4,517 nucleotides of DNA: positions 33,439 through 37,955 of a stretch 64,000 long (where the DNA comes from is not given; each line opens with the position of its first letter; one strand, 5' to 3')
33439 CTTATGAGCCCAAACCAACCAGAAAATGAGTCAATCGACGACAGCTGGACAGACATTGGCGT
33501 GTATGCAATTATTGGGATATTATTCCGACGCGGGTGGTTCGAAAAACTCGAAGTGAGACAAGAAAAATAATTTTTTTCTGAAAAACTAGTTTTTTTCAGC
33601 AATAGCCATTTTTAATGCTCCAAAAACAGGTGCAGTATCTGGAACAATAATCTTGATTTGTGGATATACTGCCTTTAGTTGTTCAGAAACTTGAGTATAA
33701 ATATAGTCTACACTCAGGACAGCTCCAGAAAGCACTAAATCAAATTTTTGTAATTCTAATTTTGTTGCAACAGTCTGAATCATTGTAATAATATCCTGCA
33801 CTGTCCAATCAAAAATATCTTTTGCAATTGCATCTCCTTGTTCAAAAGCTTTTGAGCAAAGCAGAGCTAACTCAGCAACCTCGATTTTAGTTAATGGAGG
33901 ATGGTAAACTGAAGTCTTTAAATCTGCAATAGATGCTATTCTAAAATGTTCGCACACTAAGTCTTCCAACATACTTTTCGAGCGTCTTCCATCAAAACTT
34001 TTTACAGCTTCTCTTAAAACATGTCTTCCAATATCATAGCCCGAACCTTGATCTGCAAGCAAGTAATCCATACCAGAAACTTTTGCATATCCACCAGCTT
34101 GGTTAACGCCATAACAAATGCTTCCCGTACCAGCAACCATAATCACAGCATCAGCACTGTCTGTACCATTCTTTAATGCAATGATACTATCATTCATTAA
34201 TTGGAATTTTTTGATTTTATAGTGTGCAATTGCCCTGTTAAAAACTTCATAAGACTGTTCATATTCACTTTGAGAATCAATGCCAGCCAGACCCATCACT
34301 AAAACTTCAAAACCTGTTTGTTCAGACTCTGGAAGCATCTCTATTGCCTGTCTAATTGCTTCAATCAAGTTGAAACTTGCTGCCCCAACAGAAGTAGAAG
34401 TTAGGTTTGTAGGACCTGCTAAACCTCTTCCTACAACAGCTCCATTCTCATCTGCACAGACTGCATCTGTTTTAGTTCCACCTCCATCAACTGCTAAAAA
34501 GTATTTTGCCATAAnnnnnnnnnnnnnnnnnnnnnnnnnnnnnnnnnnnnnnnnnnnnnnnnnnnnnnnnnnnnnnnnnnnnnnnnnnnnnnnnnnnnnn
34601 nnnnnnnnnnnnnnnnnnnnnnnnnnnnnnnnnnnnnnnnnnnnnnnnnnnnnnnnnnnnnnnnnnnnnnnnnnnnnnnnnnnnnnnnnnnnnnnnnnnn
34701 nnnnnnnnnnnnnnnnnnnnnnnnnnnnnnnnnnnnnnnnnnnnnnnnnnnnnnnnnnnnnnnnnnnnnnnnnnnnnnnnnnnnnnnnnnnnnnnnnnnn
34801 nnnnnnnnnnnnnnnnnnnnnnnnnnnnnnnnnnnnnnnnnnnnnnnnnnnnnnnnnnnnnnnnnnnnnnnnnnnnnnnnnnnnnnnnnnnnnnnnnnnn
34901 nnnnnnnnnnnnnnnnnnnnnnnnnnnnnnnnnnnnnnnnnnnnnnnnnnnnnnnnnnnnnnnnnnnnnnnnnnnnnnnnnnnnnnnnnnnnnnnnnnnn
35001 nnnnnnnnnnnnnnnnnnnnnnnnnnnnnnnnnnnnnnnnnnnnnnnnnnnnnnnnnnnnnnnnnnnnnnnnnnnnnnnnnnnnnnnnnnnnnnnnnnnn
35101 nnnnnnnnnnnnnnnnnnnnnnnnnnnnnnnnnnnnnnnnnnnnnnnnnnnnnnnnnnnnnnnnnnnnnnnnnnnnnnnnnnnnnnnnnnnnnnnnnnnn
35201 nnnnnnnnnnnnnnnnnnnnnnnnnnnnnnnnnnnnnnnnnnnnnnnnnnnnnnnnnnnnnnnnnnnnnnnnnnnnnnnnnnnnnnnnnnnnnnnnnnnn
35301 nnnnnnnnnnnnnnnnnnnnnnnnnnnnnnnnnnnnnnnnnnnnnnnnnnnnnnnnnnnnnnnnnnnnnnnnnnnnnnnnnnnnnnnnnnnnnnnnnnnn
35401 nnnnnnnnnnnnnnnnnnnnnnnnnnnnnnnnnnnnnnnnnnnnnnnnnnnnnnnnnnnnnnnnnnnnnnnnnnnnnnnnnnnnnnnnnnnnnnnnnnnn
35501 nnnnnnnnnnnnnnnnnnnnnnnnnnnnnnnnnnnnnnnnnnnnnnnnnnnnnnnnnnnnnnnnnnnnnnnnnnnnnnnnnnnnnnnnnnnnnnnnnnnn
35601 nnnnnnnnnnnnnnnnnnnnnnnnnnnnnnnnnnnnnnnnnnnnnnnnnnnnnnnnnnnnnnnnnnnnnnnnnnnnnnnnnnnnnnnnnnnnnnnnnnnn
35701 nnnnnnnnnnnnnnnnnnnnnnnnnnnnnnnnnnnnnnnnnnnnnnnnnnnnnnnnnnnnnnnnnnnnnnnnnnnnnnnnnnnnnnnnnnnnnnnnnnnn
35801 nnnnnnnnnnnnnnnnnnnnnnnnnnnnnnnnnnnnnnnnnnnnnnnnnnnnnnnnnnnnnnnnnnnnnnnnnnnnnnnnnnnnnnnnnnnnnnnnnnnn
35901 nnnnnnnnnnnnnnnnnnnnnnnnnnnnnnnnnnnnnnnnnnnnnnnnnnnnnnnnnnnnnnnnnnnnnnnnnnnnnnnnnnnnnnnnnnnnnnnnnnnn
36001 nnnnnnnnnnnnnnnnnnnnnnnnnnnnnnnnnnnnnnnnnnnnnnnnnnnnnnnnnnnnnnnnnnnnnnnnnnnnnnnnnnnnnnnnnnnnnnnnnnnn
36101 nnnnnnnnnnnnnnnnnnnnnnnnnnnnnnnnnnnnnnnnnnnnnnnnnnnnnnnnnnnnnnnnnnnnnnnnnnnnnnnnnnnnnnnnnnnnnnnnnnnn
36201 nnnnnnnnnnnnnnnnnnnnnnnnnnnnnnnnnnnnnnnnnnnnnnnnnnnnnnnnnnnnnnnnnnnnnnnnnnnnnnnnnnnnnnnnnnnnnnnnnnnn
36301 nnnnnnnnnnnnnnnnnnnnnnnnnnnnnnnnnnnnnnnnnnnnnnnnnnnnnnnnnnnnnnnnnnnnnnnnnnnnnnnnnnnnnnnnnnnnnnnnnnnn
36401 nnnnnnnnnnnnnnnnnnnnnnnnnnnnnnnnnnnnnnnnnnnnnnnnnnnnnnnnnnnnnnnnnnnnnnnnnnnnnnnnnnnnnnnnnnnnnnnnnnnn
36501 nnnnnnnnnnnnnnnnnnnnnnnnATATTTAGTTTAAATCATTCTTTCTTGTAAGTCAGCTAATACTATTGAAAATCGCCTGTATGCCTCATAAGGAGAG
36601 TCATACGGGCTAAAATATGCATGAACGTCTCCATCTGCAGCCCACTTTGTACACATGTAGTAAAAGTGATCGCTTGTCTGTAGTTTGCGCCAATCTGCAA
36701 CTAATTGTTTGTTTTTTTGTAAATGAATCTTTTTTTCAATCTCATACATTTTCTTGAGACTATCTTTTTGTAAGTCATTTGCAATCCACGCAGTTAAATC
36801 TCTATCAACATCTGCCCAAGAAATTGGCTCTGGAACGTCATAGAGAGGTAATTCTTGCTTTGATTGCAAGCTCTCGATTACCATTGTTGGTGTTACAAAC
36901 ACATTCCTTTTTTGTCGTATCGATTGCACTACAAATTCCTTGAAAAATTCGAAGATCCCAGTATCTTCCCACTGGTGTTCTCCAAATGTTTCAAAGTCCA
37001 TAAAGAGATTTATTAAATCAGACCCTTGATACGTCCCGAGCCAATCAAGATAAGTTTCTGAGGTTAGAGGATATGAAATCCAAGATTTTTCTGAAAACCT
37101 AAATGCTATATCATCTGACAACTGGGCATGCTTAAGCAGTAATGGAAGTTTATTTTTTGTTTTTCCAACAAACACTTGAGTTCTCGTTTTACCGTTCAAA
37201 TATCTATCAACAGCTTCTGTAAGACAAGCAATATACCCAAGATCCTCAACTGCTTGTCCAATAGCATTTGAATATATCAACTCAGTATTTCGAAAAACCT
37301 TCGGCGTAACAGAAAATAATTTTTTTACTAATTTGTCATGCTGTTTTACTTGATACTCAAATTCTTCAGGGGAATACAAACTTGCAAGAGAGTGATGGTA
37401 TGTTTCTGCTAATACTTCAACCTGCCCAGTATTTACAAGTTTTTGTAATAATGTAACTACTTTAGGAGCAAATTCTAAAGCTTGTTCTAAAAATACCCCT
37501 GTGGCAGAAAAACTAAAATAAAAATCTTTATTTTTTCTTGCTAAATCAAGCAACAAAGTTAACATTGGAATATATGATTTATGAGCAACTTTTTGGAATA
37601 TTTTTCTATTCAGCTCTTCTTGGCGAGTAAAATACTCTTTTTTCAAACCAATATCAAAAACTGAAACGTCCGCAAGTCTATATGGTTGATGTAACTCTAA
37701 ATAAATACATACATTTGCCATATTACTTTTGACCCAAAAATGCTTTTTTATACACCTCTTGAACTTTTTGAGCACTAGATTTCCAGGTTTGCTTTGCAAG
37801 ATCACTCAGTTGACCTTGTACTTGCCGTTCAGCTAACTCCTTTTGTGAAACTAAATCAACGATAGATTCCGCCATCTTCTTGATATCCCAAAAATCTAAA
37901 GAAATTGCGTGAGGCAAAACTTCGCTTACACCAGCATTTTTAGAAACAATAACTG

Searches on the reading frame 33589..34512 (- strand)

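Call 94: search_protein_families(library=pfam, proteins=[window:33589-34512:-], max_evalue=0.001)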
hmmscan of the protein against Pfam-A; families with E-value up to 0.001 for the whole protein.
window:33589-34512:- (308 aa): 2 families
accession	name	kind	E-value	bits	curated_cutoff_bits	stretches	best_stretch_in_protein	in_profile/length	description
PF01869.26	BcrAD_BadFG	-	8e-37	127.7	31.5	1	8-300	3-268/271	BadF/BadG/BcrA/BcrD ATPase family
PF00480.26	ROK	-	0.00019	21.5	22.9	0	6-79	2-68/294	ROK family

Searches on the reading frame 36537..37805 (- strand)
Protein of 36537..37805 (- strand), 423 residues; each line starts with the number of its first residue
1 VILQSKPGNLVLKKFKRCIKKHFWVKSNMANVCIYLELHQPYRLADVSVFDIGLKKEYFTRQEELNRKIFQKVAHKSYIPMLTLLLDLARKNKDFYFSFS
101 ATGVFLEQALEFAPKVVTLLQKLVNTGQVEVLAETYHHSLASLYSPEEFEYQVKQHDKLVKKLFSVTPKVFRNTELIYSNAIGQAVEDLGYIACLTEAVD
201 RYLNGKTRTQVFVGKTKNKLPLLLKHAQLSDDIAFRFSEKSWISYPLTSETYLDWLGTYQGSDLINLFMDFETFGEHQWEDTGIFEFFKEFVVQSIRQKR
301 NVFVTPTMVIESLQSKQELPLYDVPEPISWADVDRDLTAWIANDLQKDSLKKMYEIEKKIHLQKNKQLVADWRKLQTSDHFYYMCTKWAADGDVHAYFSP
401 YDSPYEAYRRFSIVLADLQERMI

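Call 94: search_protein_families(library=pfam, proteins=[window:36537-37805:-], max_evalue=0.001)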
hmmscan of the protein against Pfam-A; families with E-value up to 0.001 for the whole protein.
window:36537-37805:- (423 aa): 2 families
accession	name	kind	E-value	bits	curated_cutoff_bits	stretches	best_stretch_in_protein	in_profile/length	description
PF03065.20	Glyco_hydro_57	-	1.3e-59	202.3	21.2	1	34-318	2-287/291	Glycosyl hydrolase family 57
PF01522.26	Polysacc_deac_1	-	1.7e-06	28.5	23.1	1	118-191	49-121/124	Polysaccharide deacetylase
